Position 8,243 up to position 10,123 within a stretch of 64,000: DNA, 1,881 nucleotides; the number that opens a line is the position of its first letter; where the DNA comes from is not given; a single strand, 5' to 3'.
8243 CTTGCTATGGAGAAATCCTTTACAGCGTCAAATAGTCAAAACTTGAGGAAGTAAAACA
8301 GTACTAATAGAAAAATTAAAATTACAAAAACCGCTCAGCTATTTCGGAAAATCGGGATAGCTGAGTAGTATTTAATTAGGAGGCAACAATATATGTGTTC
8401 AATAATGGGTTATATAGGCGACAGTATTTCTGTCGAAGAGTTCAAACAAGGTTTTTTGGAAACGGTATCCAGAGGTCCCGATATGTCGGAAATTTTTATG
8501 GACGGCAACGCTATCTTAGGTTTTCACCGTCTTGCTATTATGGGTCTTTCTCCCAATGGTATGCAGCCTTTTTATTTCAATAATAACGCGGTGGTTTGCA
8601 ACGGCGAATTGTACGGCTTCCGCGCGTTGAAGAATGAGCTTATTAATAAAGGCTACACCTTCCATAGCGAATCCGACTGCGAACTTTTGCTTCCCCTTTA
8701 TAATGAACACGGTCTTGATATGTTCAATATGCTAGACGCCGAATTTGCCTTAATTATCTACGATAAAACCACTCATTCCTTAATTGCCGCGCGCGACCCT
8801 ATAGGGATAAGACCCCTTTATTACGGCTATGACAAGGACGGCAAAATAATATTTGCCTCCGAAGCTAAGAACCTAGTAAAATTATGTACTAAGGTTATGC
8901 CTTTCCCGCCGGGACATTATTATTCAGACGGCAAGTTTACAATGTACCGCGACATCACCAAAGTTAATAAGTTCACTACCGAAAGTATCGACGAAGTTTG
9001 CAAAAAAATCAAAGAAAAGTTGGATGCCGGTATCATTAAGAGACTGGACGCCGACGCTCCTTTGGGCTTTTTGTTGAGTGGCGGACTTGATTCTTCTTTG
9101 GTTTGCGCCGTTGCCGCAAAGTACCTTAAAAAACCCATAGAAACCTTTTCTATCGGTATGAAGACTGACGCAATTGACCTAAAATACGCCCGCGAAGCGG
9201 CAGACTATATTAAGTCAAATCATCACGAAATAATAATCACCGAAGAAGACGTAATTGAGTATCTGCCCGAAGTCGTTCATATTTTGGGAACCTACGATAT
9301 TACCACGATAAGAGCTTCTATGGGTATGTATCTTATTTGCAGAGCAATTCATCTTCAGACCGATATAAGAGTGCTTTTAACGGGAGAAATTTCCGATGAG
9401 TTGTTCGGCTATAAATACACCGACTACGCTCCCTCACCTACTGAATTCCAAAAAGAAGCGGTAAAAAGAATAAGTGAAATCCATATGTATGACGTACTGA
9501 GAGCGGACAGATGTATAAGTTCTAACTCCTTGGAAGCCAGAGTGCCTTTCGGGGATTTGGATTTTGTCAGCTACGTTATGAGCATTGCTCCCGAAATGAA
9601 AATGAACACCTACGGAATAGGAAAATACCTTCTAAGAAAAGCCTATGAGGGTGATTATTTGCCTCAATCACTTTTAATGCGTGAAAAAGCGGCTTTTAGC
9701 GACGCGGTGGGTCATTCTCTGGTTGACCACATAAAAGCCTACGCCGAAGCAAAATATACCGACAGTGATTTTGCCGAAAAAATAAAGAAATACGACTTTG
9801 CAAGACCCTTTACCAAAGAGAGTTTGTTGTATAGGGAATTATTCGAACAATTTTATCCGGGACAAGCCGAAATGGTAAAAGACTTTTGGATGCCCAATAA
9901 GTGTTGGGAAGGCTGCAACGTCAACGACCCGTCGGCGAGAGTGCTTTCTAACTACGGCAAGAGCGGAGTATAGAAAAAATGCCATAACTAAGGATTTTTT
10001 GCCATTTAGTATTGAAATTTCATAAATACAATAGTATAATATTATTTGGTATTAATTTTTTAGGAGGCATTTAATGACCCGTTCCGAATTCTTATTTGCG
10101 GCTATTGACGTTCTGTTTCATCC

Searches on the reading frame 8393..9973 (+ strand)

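Call 36: search_protein_families(library=ncbifam, proteins=[window:8393-9973:+], max_evalue=1e-10)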
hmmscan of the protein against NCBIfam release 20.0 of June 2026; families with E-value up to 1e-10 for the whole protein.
window:8393-9973:+ (526 aa): 7 families
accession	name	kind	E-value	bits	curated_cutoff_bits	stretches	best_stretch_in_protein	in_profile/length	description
NF006949.0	PRK09431.1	equivalog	2.5e-185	617.2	499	1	1-524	1-552/554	asparagine synthase B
TIGR01536.1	asn_synth_AEB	equivalog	6.7e-119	398.2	267.1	2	2-353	1-384/517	asparagine synthase (glutamine-hydrolyzing)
TIGR03108.1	eps_aminotran_1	hypoth_equivalog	1.8e-62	211.9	816.9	2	23-163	27-168/628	XrtA/PEP-CTERM system amidotransferase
TIGR03104.1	trio_amidotrans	equivalog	1.1e-60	205.5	570.1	2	1-163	1-167/589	N-acetylglutaminylglutamine amidotransferase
NF033535.1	lass_lactam_cya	exception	7.8e-33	113.9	525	1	16-164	19-168/668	lasso peptide isopeptide bond-forming cyclase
TIGR01134.1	purF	equivalog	1e-15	58.1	350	1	17-179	45-219/432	amidophosphoribosyltransferase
NF033561.1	macrolact_Ik_Al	subfamily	6.9e-11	41.5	300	0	166-287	156-281/561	albusnodin/ikarugamycin family macrolactam cyclase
